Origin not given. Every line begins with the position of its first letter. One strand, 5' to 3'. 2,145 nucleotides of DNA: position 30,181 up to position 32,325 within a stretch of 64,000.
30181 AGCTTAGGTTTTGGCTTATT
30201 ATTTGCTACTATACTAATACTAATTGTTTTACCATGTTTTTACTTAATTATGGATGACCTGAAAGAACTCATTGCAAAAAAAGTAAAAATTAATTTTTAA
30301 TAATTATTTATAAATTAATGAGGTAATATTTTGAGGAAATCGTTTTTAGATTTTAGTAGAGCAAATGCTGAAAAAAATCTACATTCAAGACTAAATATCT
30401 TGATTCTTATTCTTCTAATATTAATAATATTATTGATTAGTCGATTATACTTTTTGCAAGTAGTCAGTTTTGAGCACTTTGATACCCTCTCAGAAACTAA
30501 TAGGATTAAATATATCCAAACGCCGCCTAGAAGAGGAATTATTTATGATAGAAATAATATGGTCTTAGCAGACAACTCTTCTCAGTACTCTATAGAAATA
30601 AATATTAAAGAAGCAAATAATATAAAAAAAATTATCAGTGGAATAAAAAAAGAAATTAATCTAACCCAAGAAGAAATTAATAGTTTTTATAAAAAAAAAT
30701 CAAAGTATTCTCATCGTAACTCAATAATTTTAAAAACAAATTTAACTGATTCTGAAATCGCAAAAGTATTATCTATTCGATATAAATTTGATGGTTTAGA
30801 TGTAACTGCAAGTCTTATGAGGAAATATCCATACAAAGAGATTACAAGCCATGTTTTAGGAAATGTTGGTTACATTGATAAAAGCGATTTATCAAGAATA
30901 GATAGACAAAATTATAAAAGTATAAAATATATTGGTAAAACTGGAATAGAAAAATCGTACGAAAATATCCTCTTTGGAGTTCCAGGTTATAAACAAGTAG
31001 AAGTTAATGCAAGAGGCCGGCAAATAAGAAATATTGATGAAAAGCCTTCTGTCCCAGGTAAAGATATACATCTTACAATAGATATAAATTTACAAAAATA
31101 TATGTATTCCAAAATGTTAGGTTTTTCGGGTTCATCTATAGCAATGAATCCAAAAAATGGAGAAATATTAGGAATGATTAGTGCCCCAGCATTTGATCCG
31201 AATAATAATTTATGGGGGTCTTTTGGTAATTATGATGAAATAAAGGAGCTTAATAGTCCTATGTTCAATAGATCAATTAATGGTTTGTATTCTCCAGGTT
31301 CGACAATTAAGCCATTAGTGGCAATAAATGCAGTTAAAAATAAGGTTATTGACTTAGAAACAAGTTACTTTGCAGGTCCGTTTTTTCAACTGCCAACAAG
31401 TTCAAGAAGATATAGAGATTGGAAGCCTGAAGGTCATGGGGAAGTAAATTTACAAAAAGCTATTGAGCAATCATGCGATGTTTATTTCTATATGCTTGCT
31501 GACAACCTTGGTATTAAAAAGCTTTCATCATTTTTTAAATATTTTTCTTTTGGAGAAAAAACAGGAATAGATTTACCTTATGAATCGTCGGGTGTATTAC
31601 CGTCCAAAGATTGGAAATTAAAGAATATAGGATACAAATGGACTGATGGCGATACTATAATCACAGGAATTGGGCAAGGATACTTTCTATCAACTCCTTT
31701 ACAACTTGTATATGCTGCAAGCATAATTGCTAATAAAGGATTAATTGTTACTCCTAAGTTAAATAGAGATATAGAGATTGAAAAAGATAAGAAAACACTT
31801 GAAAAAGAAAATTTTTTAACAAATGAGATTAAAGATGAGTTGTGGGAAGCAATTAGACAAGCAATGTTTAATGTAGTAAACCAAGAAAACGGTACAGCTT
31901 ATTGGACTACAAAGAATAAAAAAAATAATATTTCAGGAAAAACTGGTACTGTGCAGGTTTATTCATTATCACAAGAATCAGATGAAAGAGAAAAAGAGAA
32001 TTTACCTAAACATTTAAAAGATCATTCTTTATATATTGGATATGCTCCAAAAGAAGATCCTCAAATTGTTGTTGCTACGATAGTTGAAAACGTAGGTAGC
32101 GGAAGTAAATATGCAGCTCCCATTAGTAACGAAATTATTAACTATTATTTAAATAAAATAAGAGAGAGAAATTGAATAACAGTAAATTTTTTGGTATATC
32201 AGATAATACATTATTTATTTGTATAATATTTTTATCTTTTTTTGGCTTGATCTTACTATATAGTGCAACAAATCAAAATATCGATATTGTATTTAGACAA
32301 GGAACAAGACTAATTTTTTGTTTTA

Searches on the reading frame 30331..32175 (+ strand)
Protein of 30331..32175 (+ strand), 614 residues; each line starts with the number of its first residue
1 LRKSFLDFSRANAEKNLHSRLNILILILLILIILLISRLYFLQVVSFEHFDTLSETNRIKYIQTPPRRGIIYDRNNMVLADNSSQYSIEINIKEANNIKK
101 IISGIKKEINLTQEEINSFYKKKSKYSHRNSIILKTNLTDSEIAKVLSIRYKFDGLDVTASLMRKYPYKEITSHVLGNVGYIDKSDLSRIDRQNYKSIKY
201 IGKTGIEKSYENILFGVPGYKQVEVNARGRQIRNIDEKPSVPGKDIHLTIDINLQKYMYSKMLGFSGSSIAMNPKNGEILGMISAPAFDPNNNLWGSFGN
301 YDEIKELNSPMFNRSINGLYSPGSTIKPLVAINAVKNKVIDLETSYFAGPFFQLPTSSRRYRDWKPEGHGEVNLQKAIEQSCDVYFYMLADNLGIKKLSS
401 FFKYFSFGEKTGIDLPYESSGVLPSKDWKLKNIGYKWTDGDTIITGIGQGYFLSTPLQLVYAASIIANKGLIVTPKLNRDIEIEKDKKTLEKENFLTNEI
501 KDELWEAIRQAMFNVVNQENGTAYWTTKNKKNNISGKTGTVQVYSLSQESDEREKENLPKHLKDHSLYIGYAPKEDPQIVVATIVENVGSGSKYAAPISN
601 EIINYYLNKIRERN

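Call 26: find_encoding_contigs(protein=window:30331-32175:+, flank=10000, max_places=1)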
Protein window:30331-32175:+ (614 aa): 11 contigs read that carry it; 1 place shown.
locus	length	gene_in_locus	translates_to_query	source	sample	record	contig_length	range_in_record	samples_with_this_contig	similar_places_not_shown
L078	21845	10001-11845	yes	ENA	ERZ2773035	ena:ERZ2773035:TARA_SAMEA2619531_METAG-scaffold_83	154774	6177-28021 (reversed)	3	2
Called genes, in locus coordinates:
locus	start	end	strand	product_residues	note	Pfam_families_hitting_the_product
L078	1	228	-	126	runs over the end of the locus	PF04379:DUF525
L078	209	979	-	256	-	PF00398:RrnaAD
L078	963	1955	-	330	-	PF04166:PdxA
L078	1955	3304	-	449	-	PF13623:SurA_N_2, PF13624:SurA_N_3, PF09312:SurA_N, PF13616:Rotamase_3, PF00639:Rotamase, PF13145:Rotamase_2, PF13616:Rotamase_3, PF00639:Rotamase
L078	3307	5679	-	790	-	PF03968:LptD_N (faint), PF04453:LptD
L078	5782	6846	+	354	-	PF00364:Biotin_lipoyl (faint), PF25989:YknX_C (weak)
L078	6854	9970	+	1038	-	PF00873:ACR_tran, PF03176:MMPL (faint), PF02355:SecD_SecF_C (weak)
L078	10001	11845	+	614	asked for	PF03717:PBP_dimer, PF00905:Transpeptidase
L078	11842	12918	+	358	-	PF01098:FTSW_RODA_SPOVE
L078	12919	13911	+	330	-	PF13406:SLT_2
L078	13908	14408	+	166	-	PF03330:DPBB_1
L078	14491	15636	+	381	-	PF00768:Peptidase_S11, PF13354:Beta-lactamase2, PF07943:PBP5_C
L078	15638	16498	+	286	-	PF01063:Aminotran_4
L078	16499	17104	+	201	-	PF03167:UDG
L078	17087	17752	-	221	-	PF00483:NTP_transferase, PF12804:NTP_transf_3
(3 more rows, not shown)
